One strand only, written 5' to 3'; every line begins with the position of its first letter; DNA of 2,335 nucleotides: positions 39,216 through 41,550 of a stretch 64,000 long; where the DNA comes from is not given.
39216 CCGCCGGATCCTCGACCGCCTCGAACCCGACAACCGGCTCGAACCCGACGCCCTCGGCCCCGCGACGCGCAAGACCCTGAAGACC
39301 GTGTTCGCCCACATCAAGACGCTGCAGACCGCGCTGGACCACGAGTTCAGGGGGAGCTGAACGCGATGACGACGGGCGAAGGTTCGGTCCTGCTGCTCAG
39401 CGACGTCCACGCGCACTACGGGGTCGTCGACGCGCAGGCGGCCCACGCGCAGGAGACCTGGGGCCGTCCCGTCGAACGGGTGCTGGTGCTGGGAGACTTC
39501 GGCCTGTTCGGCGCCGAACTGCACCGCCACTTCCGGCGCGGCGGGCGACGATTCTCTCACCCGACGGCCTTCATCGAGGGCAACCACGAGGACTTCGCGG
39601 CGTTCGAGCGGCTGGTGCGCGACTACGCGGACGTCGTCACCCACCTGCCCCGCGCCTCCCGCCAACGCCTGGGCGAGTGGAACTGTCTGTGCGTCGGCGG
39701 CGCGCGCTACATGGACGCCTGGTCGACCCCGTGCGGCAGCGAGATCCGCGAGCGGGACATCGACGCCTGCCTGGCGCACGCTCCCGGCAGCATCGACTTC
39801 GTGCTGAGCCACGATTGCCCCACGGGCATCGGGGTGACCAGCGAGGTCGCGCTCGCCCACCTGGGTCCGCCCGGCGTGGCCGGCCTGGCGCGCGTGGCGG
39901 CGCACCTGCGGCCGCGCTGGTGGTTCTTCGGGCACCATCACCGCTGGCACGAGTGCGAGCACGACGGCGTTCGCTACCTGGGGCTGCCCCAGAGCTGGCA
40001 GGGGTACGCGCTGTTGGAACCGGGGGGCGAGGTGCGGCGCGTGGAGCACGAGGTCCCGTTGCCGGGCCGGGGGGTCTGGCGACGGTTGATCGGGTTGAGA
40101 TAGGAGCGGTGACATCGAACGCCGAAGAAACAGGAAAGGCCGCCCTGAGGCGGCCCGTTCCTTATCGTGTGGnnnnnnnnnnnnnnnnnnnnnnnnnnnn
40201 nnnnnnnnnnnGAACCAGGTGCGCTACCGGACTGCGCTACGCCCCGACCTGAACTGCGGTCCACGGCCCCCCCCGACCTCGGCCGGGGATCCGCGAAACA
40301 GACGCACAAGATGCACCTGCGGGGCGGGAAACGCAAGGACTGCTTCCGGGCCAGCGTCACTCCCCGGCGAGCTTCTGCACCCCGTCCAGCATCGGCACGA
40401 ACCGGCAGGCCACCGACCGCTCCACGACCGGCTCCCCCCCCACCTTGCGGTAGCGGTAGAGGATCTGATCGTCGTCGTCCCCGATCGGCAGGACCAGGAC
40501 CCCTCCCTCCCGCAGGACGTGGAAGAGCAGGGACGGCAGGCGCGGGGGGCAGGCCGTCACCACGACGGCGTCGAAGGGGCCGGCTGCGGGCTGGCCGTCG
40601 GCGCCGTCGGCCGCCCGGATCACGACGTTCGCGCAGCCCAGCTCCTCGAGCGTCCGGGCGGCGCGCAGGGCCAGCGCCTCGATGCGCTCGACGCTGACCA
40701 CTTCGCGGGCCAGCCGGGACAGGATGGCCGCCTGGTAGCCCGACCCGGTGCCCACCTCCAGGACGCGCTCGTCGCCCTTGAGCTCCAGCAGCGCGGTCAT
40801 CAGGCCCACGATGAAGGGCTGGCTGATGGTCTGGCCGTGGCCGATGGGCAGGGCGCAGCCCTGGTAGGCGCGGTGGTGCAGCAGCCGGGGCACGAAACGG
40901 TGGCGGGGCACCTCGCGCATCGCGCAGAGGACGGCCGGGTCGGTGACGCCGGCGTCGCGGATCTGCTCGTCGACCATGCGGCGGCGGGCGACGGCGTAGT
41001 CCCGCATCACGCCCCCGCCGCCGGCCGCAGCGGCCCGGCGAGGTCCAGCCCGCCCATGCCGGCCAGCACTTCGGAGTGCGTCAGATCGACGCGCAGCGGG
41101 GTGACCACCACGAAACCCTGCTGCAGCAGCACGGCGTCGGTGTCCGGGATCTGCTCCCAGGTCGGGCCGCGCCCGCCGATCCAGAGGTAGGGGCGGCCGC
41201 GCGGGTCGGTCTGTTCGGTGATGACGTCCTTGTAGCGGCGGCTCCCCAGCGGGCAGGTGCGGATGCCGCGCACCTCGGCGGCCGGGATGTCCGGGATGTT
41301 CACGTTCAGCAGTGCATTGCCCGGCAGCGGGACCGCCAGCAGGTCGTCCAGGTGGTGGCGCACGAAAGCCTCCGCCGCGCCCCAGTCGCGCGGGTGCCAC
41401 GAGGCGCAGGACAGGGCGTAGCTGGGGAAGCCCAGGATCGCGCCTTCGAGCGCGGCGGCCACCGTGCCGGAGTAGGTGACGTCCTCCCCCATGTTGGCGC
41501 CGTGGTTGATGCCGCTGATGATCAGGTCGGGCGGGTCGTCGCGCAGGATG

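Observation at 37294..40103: Candidate undescribed carboxylate-responsive nucleotidylation switch: sCache_2-PAS-DUF294 nucleotidyltransferase sensor plus metallophosphoesterase in the DUF485-actP operon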

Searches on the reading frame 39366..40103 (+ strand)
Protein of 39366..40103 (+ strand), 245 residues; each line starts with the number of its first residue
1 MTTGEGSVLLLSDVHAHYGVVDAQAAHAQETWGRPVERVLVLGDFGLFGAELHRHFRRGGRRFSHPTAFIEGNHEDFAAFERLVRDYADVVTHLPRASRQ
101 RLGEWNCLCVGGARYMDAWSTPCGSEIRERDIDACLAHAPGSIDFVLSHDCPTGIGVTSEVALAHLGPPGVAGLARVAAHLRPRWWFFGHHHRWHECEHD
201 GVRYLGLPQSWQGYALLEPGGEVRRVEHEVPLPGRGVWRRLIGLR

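Call 10: search_protein_families(library=pfam, proteins=[window:39366-40103:+], max_evalue=0.01)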
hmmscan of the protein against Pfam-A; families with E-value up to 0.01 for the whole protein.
window:39366-40103:+ (245 aa): 2 families
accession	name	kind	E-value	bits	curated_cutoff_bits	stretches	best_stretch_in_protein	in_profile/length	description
PF00149.33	Metallophos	-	2e-09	38.6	21.5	1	8-193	3-190/191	Calcineurin-like phosphoesterase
PF12850.12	Metallophos_2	-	3.4e-06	27.6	27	1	8-119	3-60/154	Calcineurin-like phosphoesterase superfamily domain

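Call 11: search_protein_families(library=ncbifam, proteins=[window:39366-40103:+], max_evalue=0.01)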
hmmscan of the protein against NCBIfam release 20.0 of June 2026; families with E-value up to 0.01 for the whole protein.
window:39366-40103:+ (245 aa): 0 families

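Call 44: search_solved_structures(query=window:39366-40103:+, max_evalue=1)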
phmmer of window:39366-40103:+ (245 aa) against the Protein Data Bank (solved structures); distinct sequences matched with E-value up to 1: 5.
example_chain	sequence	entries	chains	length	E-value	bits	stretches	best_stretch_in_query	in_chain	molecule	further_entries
4peh_A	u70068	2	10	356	0.04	16.5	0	141-207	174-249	RNA lariat debranching enzyme, putative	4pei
5uki_A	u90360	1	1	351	0.054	16.1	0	141-207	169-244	RNA lariat debranching enzyme, putative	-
5k71_A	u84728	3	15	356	0.066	15.8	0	141-207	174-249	RNA lariat debranching enzyme, putative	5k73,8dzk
4pef_A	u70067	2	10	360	0.067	15.8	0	141-207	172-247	RNA lariat debranching enzyme, putative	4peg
5k77_A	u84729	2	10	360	0.3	13.6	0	141-207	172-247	RNA lariat debranching enzyme, putative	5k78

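Call 46: find_homologous_proteins(query=window:39366-40103:+, max_evalue=0.001)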
Query window:39366-40103:+ (245 aa): 223 proteins with E <= 0.001 among 2132 candidates; the best 120 are listed.
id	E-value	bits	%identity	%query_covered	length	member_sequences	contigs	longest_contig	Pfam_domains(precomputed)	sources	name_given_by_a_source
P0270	6.6e-155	532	92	100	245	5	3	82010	PF12850.13,PF00149.34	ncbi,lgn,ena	-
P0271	7.2e-125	434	77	98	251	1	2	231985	PF12850.13,PF00149.34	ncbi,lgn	-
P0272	8.8e-125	434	78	100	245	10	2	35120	PF12850.13,PF00149.34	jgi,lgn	-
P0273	5.8e-117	408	71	98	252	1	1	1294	PF12850.13,PF00149.34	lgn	-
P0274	3.2e-115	402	72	99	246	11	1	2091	PF12850.13,PF00149.34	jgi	jgi:hypothetical protein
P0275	3.9e-112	392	71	98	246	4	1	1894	PF12850.13,PF00149.34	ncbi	-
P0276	4.9e-112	392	68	98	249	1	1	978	PF12850.13,PF00149.34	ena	-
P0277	4.9e-111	388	72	99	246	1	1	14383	PF12850.13,PF00149.34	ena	-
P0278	1.5e-110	387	71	98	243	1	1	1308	PF12850.13,PF00149.34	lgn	-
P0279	7.2e-110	385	67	99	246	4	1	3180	PF00149.34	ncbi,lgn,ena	-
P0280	1.7e-109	383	67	98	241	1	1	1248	PF12850.13,PF00149.34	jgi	-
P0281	3.2e-109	383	69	99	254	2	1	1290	PF12850.13,PF00149.34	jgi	jgi:hypothetical protein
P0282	5.4e-109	382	69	98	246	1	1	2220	PF12850.13,PF00149.34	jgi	jgi:hypothetical protein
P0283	1.2e-108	381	67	100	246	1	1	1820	PF12850.13,PF00149.34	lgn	-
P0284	2.2e-107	377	67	100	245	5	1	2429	PF12850.13,PF00149.34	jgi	-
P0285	4.7e-107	375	68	98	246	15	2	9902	PF12850.13,PF00149.34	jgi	-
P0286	6.4e-107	375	65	100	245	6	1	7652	PF12850.13,PF00149.34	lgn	-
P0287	9.9e-107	374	68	98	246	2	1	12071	PF12850.13,PF00149.34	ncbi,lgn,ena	-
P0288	2.7e-105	370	66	98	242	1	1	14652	PF12850.13,PF00149.34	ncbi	-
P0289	3.0e-105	370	67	98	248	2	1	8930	PF12850.13,PF00149.34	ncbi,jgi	jgi:Icc-related predicted phosphoesterase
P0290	4.0e-105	369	65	100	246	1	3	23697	PF12850.13,PF00149.34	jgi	-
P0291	4.0e-105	369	67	98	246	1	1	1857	PF12850.13,PF00149.34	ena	-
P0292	4.1e-105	369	67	99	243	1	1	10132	PF12850.13,PF00149.34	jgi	jgi:hypothetical protein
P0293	6.2e-105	368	66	99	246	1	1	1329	PF12850.13,PF00149.34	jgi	jgi:Icc-related predicted phosphoesterase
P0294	6.3e-105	368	64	100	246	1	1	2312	PF12850.13,PF00149.34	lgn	-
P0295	7.9e-104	365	66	100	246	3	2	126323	PF12850.13,PF00149.34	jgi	jgi:hypothetical protein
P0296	8.0e-104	365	65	98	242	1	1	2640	PF12850.13,PF00149.34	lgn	-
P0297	1.4e-103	364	66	98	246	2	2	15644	PF12850.13,PF00149.34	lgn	-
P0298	2.5e-103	363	64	100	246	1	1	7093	PF12850.13,PF00149.34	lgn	-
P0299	3.0e-103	363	67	98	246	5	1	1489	PF12850.13,PF00149.34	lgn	-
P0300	4.6e-103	362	98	65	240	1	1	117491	PF00149.34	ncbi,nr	ncbi:MAG: metallophosphoesterase [bacterium]|nr:metallophosphoesterase [bacterium]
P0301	5.3e-103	362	66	97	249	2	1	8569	PF12850.13,PF00149.34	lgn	-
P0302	6.5e-103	362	65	98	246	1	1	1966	PF12850.13,PF00149.34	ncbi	-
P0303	8.9e-103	361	65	98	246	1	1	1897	PF12850.13,PF00149.34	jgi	jgi:Icc-related predicted phosphoesterase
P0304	1.2e-102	361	64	99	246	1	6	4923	PF12850.13,PF00149.34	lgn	-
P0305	4.4e-102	359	66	98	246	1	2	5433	PF12850.13,PF00149.34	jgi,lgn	-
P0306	4.5e-102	359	66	100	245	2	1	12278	PF12850.13,PF00149.34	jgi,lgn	jgi:hypothetical protein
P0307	5.4e-102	359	67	97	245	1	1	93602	PF12850.13,PF00149.34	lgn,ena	-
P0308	6.5e-102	359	65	97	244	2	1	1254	PF12850.13,PF00149.34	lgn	-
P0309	7.6e-102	358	65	100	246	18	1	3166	PF12850.13,PF00149.34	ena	-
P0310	7.7e-102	358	67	98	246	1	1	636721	PF12850.13,PF00149.34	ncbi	ncbi:MAG: metallophosphoesterase [Candidatus Krumholzibacteriia bacterium]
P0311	8.4e-102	358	64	100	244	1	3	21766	PF12850.13,PF00149.34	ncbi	-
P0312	1.1e-101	358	67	97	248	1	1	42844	PF12850.13,PF00149.34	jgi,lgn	-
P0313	1.7e-101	357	65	98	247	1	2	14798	PF12850.13,PF00149.34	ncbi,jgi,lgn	jgi:hypothetical protein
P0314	1.8e-101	357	65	98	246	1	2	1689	PF12850.13,PF00149.34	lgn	-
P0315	5.5e-101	356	63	99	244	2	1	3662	PF00149.34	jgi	-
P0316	7.2e-101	355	64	98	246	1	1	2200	PF12850.13,PF00149.34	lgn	-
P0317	2.8e-100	353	65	98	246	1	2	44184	PF12850.13,PF00149.34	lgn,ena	-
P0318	6.3e-100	352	64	98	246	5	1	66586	PF00149.34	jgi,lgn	-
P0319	9.7e-100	351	65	99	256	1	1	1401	PF12850.13,PF00149.34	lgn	-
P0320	1.2e-99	351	65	97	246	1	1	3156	PF12850.13,PF00149.34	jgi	jgi:predicted phosphodiesterase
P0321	1.6e-99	351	67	98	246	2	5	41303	PF12850.13,PF00149.34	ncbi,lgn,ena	-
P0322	2.1e-99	350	64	98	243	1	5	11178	PF12850.13,PF00149.34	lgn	-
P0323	2.1e-99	350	68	92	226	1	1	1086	PF00149.34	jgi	jgi:hypothetical protein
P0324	3.8e-99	350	64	98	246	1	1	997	PF12850.13,PF00149.34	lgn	-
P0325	5.0e-99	349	64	98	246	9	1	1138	PF12850.13,PF00149.34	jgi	-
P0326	6.3e-99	349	62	100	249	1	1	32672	PF12850.13,PF00149.34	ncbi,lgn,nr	ncbi:MAG: metallophosphoesterase [Polyangiaceae bacterium]|nr:metallophosphoesterase [Polyangiaceae 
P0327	1.8e-98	347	64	98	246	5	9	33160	PF12850.13,PF00149.34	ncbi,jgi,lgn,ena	-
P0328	1.2e-97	345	64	98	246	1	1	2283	PF12850.13,PF00149.34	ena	-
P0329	1.5e-97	344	63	98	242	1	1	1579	PF12850.13,PF00149.34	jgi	jgi:predicted phosphodiesterase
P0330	1.5e-97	344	64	99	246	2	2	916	PF12850.13,PF00149.34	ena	-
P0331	1.7e-97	344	63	99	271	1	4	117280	PF12850.13,PF00149.34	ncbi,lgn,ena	-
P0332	2.5e-97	344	62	100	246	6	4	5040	PF12850.13,PF00149.34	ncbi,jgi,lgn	jgi:predicted phosphodiesterase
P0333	1.6e-96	341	61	98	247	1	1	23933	PF12850.13,PF00149.34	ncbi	-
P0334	2.9e-96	340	63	99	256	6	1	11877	PF12850.13,PF00149.34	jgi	jgi:hypothetical protein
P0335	9.0e-96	338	63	98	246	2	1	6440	PF12850.13,PF00149.34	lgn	-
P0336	1.1e-95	338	61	98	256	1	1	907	PF12850.13,PF00149.34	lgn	-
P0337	1.7e-95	338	61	99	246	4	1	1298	PF12850.13,PF00149.34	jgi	jgi:predicted phosphodiesterase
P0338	2.3e-95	337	60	100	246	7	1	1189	PF12850.13,PF00149.34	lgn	-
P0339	6.6e-95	336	66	96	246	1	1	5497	PF12850.13,PF00149.34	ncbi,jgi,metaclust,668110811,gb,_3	metaclust:\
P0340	7.9e-95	335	61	98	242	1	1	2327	PF12850.13,PF00149.34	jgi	jgi:Icc-related predicted phosphoesterase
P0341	7.8e-94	332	62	97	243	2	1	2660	PF12850.13,PF00149.34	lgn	-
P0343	2.1e-93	331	62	96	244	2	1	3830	PF12850.13,PF00149.34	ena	-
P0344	2.8e-93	330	63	98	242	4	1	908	PF12850.13,PF00149.34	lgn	-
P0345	5.7e-93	329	59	98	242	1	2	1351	PF12850.13,PF00149.34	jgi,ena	-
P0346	1.0e-92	328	62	100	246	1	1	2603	PF12850.13,PF00149.34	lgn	-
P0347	3.9e-92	327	61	97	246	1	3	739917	PF12850.13,PF00149.34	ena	-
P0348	4.5e-92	326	59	98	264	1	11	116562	PF12850.13,PF00149.34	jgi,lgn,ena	jgi:hypothetical protein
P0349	1.1e-91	325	60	98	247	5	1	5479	PF12850.13,PF00149.34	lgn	-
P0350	1.3e-90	322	55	100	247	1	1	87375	PF12850.13,PF00149.34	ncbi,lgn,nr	ncbi:MAG: metallophosphoesterase [Gemmatimonadales bacterium]|nr:metallophosphoesterase [Gemmatimona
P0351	3.9e-90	320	63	91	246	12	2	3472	PF00149.34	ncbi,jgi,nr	ncbi:hypothetical protein FJ251_14615 [bacterium]|nr:hypothetical protein [bacterium]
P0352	4.3e-90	320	59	98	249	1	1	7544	PF12850.13,PF00149.34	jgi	jgi:hypothetical protein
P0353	6.1e-90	319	55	98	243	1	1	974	PF00149.34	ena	-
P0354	7.5e-90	319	62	96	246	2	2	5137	PF00149.34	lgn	-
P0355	8.7e-90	319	61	98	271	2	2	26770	PF12850.13,PF00149.34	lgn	-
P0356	1.7e-89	318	63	93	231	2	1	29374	PF00149.34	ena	-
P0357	6.4e-89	316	57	97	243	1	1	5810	PF12850.13,PF00149.34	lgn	-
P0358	1.0e-88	315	54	99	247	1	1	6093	PF12850.13,PF00149.34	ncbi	-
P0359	1.4e-88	315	59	98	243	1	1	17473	PF00149.34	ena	-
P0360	1.6e-88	315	55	98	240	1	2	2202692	PF12850.13,PF00149.34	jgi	jgi:Icc-related predicted phosphoesterase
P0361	1.8e-88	315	63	93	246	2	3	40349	PF00149.34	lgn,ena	-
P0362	4.0e-88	313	57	99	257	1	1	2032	PF12850.13,PF00149.34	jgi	jgi:hypothetical protein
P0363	8.7e-88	312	61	92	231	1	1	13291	PF12850.13,PF00149.34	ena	-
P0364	2.2e-87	311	56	98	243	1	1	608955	PF12850.13,PF00149.34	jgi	jgi:Icc-related predicted phosphoesterase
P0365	3.1e-87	310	57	98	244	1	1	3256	PF00149.34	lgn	-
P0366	4.2e-87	310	56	98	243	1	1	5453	PF12850.13,PF00149.34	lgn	-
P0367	6.0e-87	310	66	86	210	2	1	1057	PF00149.34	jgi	jgi:hypothetical protein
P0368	9.1e-87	309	56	98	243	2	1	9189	PF12850.13,PF00149.34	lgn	-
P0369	2.5e-86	307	60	97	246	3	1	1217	PF00149.34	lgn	-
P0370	5.8e-86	306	56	97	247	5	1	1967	PF12850.13,PF00149.34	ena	-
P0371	7.3e-86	306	58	96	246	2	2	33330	PF12850.13,PF00149.34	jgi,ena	-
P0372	9.3e-86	306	55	100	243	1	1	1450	PF12850.13,PF00149.34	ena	-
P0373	9.8e-86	306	57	99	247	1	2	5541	PF12850.13,PF00149.34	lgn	-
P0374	1.2e-85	305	56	98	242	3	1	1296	PF00149.34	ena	-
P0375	1.6e-85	305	56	98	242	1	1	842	PF00149.34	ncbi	-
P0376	2.8e-85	304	61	92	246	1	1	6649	PF00149.34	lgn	-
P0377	3.9e-85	304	57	97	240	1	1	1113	PF12850.13,PF00149.34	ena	-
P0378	4.1e-85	304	55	98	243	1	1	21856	PF12850.13,PF00149.34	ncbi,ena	-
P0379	5.7e-85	303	58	98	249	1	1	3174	PF12850.13,PF00149.34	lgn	-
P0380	7.9e-85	303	57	98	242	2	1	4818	PF00149.34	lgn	-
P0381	8.1e-85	303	56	98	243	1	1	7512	PF12850.13,PF00149.34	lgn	-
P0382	9.5e-85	302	55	98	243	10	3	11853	PF00149.34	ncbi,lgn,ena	-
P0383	1.0e-84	302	54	98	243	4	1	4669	PF00149.34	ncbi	-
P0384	1.0e-84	302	57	98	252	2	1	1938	PF00149.34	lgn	-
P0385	2.2e-84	301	55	98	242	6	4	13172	PF12850.13,PF00149.34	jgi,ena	-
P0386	2.4e-84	301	56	97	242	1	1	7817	PF00149.34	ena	-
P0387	7.4e-84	299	55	99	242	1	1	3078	PF12850.13,PF00149.34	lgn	-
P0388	7.9e-84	299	57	97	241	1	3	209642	PF12850.13,PF00149.34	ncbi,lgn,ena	-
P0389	1.7e-83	298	54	97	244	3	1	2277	PF12850.13,PF00149.34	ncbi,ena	-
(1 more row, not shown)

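Call 66: predict_structure(alignment_id=A3)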
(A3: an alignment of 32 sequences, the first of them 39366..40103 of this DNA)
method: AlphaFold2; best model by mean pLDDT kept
length: 245 residues; sequences in the alignment: 32
mean_pLDDT: 87.8   pTM: 0.87
mean pLDDT of the five models: 87.8, 87.5, 86.9, 86.9, 86.8
residues with pLDDT >= 90: 156; 70-90: 64; 50-70: 20; < 50: 5
segments of 3 or more residues with pLDDT < 50: 243-245
pLDDT, mean of each block of 10 residues (from residue 1): 75 93 98 95 83 92 95 78 91 92 91 67 79 96 95 89 80 95 95 92 97 95 96 69 50
secondary structure, 60 per line:
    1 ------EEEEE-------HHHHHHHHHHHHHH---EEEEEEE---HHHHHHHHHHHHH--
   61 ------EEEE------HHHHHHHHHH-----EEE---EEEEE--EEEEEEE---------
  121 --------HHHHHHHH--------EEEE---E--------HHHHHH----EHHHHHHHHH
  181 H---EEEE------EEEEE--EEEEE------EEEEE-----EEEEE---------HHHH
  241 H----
elements in order: E7-11 H19-32 E36-42 H46-58 E67-70 H77-86 E92-94 E98-102 E105-111 H129-136 E145-148 H161-166 H172-181 E185-188 E195-199 E202-206 E213-217 E223-227 H237-241

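Call 70: fold_search(model_id=the predicted structure, library=pdb)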
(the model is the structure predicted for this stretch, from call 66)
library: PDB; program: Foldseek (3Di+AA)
matches with E <= 10: 666; with E <= 0.001: 79
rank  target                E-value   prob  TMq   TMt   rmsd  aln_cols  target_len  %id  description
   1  5k77_A                4.8e-10  1.00  0.68  0.49   7.1       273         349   15  Dbr1 in complex with 7-mer branched RNA (released 2016-12-07)
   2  4pei_E                7.2e-10  1.00  0.67  0.49   6.9       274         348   17  Dbr1 in complex with synthetic branched RNA analog (released 2014-08-27)
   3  5k73_D                7.2e-10  1.00  0.63  0.46   6.7       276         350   16  as-isolated Dbr1 with Fe(II) and Zn(II) (released 2016-12-07)
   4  4pef_A                1.1e-09  1.00  0.65  0.47   7.7       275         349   17  Dbr1 in complex with sulfate (released 2014-08-27)
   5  4peh_A                1.8e-09  1.00  0.63  0.46   7.7       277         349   16  Dbr1 in complex with synthetic linear RNA (released 2014-08-27)
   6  5k78_A                1.9e-09  1.00  0.64  0.47   7.7       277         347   15  Dbr1 in complex with 16-mer branched RNA (released 2016-12-07)
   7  5k78_B                2.1e-09  1.00  0.64  0.46   7.9       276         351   16  Dbr1 in complex with 16-mer branched RNA (released 2016-12-07)
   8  4peg_C                2.3e-09  1.00  0.64  0.47   7.7       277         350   17  Dbr1 in complex with guanosine-5'-monophosphate (released 2014-08-27)
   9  8ro2_L1               2.4e-09  1.00  0.62  0.55   5.4       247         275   18  Integrative Structure of the human intron lariat Spliceosome (ILS'') (released 2024-09-18)
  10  5uki                  2.9e-09  1.00  0.66  0.48   6.4       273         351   17  Mn2+ and Zn2+ requirements for the lariat debranching enzyme, Dbr1 (released 2018-02-21)
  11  8ro1_L1               1.8e-08  1.00  0.61  0.34  10.6       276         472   16  Structure of the C. elegans Intron Lariat Spliceosome double-primed for disassembly (ILS'') (released 2024-08-07)
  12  2yvt                  3.6e-08  1.00  0.66  0.63   4.5       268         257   12  Crystal structure of aq_1956 (released 2007-10-16)
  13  2hy1                  7.3e-08  1.00  0.59  0.63   5.8       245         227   16  Crystal structure of Rv0805 (released 2006-12-26)
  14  2dxl_A                1.3e-07  1.00  0.61  0.56  10.4       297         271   15  Glycerophosphodiesterase from Enterobacter aerogenes (released 2007-05-22)
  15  2zo9_B                1.5e-07  1.00  0.62  0.57   9.8       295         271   16  Malonate-bound structure of the glycerophosphodiesterase from Enterobacter aerogenes (GpdQ) and characterization of th (released 2008-10-07)
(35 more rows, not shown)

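Call 84: find_encoding_contigs(protein=P0358, flank=5000, max_places=2)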
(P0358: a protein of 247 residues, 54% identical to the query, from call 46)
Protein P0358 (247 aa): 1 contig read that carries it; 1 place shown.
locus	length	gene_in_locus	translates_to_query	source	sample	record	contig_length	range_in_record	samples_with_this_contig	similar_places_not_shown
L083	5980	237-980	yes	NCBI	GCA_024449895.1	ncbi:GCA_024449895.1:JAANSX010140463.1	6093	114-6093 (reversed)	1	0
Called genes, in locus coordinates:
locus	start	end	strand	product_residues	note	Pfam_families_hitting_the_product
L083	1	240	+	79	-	?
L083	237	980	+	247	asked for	PF00149:Metallophos, PF12850:Metallophos_2 (weak)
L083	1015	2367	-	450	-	PF07719:TPR_2 (faint), PF13428:TPR_14 (faint), PF14559:TPR_19 (faint), PF13181:TPR_8 (faint), PF13431:TPR_17 (faint), PF00515:TPR_1 (faint), PF13432:TPR_16, PF23914:TPR_CcmH_CycH, +1 more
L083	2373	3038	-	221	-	PF03544:TonB_C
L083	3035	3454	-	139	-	PF02472:ExbD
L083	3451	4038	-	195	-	PF01618:MotA_ExbB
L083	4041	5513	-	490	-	PF11932:DUF3450 (weak), PF01618:MotA_ExbB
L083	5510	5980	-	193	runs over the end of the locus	?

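Call 85: find_encoding_contigs(protein=P0383, flank=5000, max_places=2)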
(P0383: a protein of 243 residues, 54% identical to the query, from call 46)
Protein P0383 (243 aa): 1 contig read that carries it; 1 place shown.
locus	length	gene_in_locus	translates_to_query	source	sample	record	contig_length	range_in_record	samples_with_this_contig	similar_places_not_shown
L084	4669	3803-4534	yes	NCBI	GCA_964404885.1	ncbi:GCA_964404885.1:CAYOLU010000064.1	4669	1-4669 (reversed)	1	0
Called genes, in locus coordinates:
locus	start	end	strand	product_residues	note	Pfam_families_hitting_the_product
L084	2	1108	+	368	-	?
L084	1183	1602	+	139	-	-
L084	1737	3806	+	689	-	PF08269:dCache_2, PF17200:sCache_2, PF17201:Cache_3-Cache_2, PF03445:DUF294, PF10335:DUF294_C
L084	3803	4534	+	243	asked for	PF00149:Metallophos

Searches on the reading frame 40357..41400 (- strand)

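Call 25: search_protein_families(library=pfam, proteins=[window:40357-41400:-], max_evalue=0.01)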
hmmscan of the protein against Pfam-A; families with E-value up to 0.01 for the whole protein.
window:40357-41400:- (347 aa): 6 families
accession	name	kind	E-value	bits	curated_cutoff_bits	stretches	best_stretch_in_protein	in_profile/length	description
PF01135.25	PCMT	-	2.1e-55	188.2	20.3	1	142-340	6-208/210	Protein-L-isoaspartate(D-aspartate) O-methyltransferase (PCMT)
PF13649.12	Methyltransf_25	-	3.6e-06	28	27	1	213-284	1-73/97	Methyltransferase domain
PF13847.12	Methyltransf_31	-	0.0002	21.5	27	1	208-282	2-81/145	Methyltransferase domain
PF00398.26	RrnaAD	-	0.00078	19.1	24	1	205-252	26-73/263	Ribosomal RNA adenine dimethylase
PF13489.12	Methyltransf_23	-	0.001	19.3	27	1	203-284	16-90/164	Methyltransferase domain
PF08241.18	Methyltransf_11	-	0.0011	20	21.2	1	214-284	1-69/95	Methyltransferase domain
